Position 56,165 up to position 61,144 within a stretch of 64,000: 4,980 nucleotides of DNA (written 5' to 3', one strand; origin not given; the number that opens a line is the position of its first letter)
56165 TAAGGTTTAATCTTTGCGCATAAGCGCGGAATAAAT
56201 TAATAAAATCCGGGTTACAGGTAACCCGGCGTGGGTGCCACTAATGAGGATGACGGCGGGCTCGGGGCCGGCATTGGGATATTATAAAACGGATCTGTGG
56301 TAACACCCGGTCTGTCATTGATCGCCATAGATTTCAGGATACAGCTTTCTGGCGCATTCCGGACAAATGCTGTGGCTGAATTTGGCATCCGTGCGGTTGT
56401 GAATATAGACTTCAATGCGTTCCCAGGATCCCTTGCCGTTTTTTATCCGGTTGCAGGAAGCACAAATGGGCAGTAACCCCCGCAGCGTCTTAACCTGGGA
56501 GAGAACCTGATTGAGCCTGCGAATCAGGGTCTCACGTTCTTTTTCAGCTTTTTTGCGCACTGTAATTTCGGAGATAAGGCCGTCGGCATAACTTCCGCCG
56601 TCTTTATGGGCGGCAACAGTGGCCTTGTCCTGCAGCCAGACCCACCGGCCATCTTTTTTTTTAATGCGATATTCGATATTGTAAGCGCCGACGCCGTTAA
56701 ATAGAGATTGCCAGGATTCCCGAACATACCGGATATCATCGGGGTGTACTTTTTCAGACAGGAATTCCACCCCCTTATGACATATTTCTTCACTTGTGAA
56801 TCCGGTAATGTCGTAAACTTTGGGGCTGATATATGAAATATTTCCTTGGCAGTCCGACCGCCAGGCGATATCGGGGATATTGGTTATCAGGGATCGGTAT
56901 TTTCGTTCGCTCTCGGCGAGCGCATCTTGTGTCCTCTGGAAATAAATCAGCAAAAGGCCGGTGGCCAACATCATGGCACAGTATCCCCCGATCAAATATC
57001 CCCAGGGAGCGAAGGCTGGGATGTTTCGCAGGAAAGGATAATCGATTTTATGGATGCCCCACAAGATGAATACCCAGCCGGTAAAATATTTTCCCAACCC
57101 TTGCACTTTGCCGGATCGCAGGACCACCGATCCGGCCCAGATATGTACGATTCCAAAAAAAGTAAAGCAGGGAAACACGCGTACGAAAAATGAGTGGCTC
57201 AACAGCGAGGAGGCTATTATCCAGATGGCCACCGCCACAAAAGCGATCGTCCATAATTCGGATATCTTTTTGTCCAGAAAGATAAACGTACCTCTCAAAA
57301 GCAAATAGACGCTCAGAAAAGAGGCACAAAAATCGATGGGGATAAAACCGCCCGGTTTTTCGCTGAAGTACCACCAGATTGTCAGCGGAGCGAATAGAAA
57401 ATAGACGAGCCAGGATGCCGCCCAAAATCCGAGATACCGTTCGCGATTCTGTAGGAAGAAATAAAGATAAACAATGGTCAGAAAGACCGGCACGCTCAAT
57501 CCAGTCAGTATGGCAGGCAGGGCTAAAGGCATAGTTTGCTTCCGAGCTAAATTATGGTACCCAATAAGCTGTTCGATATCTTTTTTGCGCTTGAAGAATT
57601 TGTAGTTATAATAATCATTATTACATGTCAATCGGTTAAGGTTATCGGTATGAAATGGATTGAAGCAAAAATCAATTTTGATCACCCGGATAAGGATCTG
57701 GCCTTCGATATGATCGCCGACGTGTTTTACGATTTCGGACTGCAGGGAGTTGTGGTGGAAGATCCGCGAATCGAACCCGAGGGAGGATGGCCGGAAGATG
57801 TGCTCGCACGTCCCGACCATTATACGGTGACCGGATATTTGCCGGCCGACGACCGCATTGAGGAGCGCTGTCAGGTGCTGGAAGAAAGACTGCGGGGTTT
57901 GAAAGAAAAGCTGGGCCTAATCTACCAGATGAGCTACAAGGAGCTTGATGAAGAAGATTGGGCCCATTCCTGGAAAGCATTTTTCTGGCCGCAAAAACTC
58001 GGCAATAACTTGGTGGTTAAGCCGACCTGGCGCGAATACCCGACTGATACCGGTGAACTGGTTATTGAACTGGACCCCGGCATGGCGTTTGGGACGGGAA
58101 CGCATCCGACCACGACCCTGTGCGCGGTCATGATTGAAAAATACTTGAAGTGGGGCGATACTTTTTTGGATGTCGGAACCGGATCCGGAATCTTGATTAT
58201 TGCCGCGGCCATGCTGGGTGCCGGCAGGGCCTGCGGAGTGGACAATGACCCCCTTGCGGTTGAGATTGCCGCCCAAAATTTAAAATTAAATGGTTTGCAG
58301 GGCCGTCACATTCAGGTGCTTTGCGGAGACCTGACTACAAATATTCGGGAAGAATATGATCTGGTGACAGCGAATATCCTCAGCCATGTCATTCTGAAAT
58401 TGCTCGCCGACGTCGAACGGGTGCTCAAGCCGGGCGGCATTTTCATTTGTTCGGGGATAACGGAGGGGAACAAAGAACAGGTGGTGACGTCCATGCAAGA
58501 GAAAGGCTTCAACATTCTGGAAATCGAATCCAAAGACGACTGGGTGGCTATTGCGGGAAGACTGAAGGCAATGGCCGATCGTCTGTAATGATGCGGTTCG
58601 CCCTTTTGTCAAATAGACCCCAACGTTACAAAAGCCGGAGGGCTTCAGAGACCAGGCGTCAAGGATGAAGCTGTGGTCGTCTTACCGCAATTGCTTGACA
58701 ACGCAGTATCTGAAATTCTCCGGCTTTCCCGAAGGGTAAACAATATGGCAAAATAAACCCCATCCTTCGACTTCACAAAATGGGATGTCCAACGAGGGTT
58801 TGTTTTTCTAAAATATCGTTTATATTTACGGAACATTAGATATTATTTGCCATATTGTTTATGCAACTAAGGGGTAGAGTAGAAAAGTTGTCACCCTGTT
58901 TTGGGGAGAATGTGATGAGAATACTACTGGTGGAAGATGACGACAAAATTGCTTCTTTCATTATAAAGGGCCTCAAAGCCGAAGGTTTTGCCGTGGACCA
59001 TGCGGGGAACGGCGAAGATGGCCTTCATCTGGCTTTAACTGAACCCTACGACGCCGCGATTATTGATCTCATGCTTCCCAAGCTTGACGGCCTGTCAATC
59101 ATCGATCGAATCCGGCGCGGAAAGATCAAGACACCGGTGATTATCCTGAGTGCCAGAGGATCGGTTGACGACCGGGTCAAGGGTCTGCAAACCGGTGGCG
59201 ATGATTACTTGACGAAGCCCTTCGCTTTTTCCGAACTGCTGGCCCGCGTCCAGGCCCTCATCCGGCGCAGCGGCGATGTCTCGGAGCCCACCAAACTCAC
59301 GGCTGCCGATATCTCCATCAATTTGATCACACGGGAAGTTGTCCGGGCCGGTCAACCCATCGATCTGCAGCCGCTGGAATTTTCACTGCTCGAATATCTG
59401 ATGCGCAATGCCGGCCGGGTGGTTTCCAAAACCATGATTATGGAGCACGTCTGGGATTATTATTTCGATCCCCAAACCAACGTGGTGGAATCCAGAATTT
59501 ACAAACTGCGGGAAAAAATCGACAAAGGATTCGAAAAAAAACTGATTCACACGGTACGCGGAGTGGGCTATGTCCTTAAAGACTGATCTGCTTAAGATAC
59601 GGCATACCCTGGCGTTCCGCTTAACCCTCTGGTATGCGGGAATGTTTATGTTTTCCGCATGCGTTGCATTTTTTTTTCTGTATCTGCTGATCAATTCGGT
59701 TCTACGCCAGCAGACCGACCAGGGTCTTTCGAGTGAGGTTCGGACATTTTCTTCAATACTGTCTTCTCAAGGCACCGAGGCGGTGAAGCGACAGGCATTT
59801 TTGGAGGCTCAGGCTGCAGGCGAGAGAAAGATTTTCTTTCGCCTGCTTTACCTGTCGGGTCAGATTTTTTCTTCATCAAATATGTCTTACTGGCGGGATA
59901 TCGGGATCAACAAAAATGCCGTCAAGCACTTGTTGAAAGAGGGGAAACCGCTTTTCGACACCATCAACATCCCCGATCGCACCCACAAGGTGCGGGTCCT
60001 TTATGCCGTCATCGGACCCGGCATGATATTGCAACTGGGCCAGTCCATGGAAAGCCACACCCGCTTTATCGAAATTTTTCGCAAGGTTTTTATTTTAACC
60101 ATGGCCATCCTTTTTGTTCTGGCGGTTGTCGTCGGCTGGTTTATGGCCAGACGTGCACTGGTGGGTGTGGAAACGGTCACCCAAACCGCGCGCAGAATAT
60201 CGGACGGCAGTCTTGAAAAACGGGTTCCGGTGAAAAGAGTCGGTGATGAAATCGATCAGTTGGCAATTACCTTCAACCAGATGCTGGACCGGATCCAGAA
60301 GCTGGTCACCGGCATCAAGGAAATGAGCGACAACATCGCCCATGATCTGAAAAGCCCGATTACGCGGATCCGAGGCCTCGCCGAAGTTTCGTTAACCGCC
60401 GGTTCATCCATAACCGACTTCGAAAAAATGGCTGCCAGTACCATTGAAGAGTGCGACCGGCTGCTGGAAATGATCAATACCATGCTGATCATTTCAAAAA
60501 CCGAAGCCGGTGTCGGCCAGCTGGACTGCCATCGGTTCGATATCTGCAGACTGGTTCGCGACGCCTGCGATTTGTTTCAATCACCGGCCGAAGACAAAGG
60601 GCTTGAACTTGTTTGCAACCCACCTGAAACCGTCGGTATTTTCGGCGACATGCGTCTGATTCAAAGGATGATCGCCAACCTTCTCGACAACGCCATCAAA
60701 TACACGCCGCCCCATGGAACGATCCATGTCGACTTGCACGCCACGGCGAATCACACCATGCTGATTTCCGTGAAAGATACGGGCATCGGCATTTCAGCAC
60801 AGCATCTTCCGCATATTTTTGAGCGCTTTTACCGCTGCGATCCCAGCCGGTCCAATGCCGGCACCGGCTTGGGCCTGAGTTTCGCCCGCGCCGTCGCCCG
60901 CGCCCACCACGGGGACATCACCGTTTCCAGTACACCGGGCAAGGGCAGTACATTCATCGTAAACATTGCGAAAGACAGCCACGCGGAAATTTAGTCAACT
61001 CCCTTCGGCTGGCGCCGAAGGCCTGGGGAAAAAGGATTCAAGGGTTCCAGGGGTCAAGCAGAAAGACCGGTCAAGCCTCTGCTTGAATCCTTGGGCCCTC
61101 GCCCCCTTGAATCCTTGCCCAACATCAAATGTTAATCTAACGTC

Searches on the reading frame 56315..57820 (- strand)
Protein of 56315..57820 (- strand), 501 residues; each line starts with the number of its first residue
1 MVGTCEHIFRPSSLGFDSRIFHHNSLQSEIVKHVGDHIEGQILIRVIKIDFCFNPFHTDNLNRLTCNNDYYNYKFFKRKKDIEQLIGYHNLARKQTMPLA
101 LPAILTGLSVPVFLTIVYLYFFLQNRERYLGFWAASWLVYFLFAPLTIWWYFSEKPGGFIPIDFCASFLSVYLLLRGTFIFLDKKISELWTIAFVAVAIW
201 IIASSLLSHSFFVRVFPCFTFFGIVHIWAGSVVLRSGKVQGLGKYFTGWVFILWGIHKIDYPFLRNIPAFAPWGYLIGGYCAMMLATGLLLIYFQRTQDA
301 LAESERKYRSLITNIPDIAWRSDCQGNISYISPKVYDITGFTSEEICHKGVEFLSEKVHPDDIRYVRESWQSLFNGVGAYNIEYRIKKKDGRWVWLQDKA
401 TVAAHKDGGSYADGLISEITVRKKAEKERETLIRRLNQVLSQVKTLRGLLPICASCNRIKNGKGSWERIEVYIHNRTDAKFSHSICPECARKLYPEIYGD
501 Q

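Call 33: search_protein_families(library=pfam, proteins=[window:56315-57820:-])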
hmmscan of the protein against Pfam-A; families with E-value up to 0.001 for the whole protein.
window:56315-57820:- (501 aa): 3 families
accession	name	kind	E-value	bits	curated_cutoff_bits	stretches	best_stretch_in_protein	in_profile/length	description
PF08447.18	PAS_3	-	2.8e-20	72.8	25.6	1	329-409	2-81/89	PAS fold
PF00989.32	PAS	-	2.4e-05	24.7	22.6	1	307-402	2-95/113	PAS fold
PF13426.13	PAS_9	-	0.00011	22.8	27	1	325-397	10-78/103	PAS domain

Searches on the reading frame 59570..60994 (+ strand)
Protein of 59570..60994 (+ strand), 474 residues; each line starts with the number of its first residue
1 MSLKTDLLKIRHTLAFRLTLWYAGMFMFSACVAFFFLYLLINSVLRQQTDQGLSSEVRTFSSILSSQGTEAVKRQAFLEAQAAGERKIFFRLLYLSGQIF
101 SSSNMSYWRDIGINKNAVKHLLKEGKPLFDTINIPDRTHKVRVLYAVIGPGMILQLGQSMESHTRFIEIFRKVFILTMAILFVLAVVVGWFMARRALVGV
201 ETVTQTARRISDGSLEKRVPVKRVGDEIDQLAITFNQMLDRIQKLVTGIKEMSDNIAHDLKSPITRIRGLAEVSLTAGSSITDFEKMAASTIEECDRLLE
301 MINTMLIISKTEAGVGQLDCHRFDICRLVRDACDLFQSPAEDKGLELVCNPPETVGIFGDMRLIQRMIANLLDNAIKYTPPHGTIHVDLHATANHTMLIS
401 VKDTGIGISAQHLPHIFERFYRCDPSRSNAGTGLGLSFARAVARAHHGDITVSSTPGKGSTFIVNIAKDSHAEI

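Call 33: search_protein_families(library=pfam, proteins=[window:59570-60994:+])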
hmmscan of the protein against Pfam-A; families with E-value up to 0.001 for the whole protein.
window:59570-60994:+ (474 aa): 3 families
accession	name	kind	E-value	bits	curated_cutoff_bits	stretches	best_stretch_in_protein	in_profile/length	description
PF02518.31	HATPase_c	-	2.3e-30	105.7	26.4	1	360-466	2-107/111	Histidine kinase-, DNA gyrase B-, and HSP90-like ATPase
PF00672.30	HAMP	-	1.6e-14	54.4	25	1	191-243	1-52/53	HAMP domain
PF00512.31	HisKA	-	2.6e-10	40.6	26.9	1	251-314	4-66/66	His Kinase A (phospho-acceptor) domain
